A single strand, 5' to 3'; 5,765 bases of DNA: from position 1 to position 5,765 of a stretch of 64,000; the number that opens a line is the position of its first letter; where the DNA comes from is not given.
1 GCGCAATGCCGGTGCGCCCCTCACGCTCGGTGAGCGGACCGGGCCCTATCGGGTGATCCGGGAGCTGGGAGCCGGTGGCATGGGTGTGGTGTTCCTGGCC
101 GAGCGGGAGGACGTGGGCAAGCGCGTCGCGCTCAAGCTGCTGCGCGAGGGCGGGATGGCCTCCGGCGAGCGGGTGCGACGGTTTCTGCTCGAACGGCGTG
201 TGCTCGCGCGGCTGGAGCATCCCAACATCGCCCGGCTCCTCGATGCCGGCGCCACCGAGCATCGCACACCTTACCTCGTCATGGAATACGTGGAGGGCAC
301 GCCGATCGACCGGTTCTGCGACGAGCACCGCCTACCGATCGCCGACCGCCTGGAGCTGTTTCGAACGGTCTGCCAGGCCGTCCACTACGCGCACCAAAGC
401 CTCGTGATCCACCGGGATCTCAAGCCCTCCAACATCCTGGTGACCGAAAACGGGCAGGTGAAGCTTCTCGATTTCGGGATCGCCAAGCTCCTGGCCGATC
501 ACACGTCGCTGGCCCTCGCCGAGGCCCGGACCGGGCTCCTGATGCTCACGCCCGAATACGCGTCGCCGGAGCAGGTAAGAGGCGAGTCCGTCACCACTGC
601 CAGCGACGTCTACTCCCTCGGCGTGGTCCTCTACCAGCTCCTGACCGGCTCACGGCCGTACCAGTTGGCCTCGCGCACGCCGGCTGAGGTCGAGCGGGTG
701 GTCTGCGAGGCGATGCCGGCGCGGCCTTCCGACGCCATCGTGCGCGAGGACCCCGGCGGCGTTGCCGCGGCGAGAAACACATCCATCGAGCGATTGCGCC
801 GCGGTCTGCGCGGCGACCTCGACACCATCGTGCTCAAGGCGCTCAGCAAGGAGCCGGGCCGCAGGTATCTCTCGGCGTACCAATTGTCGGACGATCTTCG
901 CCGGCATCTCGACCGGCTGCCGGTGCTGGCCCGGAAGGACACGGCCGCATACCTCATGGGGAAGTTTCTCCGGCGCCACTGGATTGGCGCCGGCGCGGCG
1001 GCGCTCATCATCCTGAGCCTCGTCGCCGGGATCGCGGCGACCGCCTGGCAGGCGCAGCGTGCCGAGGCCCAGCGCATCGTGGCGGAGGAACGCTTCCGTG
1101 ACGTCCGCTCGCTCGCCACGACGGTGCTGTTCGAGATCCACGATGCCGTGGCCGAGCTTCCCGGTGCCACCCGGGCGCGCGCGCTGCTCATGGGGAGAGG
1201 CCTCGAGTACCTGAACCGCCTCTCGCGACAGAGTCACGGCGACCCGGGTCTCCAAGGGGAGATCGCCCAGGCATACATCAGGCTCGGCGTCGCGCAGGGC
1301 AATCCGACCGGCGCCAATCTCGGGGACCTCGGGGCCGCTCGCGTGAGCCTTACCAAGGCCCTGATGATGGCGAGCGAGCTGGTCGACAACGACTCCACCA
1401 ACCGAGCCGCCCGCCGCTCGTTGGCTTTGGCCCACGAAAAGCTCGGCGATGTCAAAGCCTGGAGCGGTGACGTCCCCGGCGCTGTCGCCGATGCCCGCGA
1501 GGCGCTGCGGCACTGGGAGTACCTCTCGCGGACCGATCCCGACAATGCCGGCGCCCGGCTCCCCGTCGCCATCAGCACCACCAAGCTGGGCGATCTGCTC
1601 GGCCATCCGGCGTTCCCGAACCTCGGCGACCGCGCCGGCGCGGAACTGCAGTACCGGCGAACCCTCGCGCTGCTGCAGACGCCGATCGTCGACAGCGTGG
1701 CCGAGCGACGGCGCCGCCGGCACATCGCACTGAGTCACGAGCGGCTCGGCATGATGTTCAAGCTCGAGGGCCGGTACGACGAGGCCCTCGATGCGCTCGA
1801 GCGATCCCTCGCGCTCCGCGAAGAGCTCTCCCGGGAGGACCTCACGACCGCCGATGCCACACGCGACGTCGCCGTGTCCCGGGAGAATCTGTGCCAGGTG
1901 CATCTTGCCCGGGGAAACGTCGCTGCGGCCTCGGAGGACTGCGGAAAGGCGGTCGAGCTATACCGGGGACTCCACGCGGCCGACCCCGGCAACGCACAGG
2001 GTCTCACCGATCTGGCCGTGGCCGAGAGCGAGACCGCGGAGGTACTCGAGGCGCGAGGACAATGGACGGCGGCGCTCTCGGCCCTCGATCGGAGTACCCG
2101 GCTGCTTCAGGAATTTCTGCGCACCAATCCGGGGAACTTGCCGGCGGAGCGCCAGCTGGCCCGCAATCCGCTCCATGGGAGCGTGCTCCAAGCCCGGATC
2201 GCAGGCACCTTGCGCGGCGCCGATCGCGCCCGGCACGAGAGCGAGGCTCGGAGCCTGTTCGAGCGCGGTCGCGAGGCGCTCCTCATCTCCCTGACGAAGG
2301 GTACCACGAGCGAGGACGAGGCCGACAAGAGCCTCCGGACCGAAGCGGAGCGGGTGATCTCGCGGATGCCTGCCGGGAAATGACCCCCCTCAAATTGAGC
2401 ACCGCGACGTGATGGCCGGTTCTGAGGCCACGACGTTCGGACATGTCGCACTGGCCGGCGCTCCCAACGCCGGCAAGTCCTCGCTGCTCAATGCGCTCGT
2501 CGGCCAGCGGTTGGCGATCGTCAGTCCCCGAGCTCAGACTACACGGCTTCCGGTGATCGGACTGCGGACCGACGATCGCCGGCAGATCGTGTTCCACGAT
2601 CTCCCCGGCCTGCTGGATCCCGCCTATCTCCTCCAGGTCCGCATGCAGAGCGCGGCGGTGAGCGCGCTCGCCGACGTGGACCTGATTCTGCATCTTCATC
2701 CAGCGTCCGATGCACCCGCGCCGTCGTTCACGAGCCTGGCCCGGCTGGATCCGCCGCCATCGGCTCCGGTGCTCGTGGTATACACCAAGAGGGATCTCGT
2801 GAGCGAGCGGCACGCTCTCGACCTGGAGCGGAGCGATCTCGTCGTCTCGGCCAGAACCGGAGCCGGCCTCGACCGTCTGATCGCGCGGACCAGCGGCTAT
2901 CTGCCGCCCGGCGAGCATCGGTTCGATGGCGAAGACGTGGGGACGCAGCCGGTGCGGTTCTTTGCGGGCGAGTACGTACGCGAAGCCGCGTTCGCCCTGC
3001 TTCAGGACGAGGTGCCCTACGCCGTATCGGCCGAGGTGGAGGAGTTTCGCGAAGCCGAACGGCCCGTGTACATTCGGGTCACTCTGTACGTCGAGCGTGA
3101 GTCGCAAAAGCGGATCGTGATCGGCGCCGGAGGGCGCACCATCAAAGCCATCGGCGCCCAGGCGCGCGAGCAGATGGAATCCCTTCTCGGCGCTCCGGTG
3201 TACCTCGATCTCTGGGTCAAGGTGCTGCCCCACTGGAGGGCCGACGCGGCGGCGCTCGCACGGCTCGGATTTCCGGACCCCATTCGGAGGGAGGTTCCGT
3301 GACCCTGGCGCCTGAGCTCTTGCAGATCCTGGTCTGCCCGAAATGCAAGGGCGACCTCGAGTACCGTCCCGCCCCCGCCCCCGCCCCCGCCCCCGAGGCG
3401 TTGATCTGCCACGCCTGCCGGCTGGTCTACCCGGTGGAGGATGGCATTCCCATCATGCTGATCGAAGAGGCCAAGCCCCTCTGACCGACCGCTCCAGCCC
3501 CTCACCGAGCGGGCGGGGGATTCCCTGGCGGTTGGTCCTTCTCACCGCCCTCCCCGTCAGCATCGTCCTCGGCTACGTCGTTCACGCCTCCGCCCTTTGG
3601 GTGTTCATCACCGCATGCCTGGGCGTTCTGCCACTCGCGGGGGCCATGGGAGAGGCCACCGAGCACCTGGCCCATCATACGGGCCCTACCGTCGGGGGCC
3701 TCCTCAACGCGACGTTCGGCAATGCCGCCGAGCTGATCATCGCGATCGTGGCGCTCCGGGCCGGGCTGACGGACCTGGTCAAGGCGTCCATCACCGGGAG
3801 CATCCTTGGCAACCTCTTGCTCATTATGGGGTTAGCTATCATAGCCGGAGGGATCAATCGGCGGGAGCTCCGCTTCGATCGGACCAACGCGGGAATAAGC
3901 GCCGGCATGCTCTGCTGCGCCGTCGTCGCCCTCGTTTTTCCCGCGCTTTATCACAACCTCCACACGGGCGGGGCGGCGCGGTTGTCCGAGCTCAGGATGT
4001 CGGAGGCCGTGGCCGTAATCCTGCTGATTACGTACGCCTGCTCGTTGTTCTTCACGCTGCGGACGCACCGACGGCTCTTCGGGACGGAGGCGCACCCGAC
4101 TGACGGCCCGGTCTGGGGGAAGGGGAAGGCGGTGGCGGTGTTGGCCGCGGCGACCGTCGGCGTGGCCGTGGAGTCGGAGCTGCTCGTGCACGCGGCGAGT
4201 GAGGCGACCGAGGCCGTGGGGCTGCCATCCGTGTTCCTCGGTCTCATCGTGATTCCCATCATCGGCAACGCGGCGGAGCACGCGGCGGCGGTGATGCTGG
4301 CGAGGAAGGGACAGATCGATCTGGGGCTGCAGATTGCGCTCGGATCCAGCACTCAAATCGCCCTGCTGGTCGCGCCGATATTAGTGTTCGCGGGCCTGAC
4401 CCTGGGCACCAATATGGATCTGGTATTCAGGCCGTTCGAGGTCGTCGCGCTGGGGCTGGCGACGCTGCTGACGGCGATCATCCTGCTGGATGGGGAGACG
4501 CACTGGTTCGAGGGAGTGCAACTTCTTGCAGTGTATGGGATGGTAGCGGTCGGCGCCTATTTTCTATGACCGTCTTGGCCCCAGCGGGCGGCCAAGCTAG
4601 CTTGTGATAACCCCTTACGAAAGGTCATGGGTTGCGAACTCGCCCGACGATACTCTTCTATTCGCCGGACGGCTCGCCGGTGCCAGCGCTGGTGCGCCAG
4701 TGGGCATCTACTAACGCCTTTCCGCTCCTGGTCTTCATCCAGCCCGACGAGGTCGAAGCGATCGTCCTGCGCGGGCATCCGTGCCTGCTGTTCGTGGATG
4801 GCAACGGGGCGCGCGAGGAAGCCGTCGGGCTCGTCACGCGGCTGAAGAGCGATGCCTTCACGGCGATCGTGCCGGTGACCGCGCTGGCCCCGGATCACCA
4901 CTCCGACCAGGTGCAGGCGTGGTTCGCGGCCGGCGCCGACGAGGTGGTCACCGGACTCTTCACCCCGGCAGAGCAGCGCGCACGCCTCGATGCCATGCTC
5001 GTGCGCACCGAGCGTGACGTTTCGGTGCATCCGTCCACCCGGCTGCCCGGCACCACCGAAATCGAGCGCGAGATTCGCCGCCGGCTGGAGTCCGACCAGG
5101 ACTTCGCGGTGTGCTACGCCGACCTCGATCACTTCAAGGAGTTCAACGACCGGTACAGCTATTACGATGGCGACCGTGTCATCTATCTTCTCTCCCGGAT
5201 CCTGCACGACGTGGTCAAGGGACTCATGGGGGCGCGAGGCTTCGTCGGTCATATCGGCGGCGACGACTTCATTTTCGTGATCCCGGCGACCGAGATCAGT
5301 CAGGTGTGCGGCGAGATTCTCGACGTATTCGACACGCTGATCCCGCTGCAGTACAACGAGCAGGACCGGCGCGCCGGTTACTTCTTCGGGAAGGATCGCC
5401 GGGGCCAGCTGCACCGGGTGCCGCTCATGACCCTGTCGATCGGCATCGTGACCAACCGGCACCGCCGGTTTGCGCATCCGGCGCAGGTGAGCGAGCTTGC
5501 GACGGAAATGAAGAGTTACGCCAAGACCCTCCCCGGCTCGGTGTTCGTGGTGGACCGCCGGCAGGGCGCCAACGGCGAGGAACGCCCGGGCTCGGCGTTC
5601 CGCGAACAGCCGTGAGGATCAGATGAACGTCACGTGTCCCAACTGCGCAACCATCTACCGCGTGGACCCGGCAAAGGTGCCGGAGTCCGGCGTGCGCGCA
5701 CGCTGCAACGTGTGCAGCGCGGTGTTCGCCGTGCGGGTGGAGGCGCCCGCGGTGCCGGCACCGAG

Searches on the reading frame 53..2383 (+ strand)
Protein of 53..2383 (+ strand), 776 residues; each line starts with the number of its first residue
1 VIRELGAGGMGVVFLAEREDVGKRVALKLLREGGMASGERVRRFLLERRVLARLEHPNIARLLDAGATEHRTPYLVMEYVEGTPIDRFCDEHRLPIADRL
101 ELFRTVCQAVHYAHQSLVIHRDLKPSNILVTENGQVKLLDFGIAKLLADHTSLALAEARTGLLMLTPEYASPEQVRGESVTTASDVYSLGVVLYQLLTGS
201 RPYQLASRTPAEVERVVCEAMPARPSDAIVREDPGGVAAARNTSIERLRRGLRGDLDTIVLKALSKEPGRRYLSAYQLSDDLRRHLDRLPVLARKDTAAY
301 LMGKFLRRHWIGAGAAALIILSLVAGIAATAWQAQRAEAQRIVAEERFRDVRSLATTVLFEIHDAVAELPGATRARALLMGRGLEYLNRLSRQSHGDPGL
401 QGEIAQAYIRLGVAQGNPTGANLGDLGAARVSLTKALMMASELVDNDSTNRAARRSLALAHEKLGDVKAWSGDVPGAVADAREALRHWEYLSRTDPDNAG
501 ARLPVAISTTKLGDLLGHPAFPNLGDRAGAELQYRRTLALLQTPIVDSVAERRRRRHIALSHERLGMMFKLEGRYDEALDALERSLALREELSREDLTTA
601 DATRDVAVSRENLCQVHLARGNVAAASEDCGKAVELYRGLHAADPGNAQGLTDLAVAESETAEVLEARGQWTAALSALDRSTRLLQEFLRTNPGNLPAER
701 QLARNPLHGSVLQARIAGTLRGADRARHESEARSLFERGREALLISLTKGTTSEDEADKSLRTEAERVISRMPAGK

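Call 14: search_protein_families(library=pfam, proteins=[window:53-2383:+], max_evalue=0.0001)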
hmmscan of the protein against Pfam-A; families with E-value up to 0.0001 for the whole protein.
window:53-2383:+ (776 aa): 8 families
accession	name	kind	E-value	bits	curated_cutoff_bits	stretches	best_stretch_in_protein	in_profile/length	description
PF00069.31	Pkinase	-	8.9e-48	163.4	31.7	1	3-209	5-203/263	Protein kinase domain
PF07714.23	PK_Tyr_Ser-Thr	-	6.7e-36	124.4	23.1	1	2-207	4-209/258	Protein tyrosine and serine/threonine kinase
PF03109.22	ABC1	-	1.3e-09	38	22.9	1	73-158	143-228/244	ABC1 atypical kinase-like domain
PF13424.12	TPR_12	-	2.8e-09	37.5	30.1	0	559-607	3-52/77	Tetratricopeptide repeat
PF00515.34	TPR_1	-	1.3e-08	34.7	27.8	0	561-590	3-32/34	Tetratricopeptide repeat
PF07719.23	TPR_2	-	9.7e-08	32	27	0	560-590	2-32/34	Tetratricopeptide repeat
PF01636.29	APH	-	3.2e-07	30.8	23.2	0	113-144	165-197/239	Phosphotransferase enzyme family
PF24575.1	TPR_Slam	-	1.4e-05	25.9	35.2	0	616-670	49-103/104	Surface lipoprotein assembly modifier, N-terminal TPR repeats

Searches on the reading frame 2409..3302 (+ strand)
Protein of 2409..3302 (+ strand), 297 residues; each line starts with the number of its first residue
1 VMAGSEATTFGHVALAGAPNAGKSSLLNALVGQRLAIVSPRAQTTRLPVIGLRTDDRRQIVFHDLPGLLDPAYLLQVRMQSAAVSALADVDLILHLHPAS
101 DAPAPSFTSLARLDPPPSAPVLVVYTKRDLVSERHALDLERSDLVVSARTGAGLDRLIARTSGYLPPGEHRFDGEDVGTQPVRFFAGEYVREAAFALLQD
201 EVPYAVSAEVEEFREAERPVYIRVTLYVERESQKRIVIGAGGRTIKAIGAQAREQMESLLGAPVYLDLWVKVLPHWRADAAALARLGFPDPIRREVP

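Call 14: search_protein_families(library=pfam, proteins=[window:2409-3302:+], max_evalue=0.0001)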
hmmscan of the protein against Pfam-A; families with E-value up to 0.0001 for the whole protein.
window:2409-3302:+ (297 aa): 4 families
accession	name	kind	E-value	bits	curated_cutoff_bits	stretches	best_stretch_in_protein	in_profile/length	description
PF01926.29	MMR_HSR1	-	6.5e-19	68.6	21.9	1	12-127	1-113/113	50S ribosome-binding GTPase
PF07650.23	KH_2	-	3.5e-17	62.4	22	1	201-277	1-78/78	KH domain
PF00350.29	Dynamin_N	-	1.9e-08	34.9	27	1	13-56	1-44/168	Dynamin family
PF02421.24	FeoB_N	-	2.4e-06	27.6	27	1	12-68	2-57/156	Ferrous iron transport protein B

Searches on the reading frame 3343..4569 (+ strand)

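Call 14: search_protein_families(library=pfam, proteins=[window:3343-4569:+], max_evalue=0.0001)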
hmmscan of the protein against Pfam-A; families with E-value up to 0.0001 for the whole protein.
window:3343-4569:+ (408 aa): 1 family
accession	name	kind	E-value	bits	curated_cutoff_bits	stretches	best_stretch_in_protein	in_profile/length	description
PF01699.29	Na_Ca_ex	-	2.9e-40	138.1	24.9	2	263-406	2-150/151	Sodium/calcium exchanger protein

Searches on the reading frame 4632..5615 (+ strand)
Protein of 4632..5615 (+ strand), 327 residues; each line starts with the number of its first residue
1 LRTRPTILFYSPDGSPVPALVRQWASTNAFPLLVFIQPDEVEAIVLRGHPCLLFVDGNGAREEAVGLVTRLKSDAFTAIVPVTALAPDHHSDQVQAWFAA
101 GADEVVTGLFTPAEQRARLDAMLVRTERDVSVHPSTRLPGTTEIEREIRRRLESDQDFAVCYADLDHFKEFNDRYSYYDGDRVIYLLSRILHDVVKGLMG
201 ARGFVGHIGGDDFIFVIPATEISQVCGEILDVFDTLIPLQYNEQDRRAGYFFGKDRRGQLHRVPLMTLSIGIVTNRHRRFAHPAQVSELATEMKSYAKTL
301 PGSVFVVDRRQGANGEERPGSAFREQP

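Call 14: search_protein_families(library=pfam, proteins=[window:4632-5615:+], max_evalue=0.0001)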
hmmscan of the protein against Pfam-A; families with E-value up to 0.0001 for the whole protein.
window:4632-5615:+ (327 aa): 1 family
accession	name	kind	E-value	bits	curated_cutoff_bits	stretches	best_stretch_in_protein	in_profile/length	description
PF00990.26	GGDEF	-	1.2e-12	48.3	23.8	1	142-223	17-94/161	Diguanylate cyclase, GGDEF domain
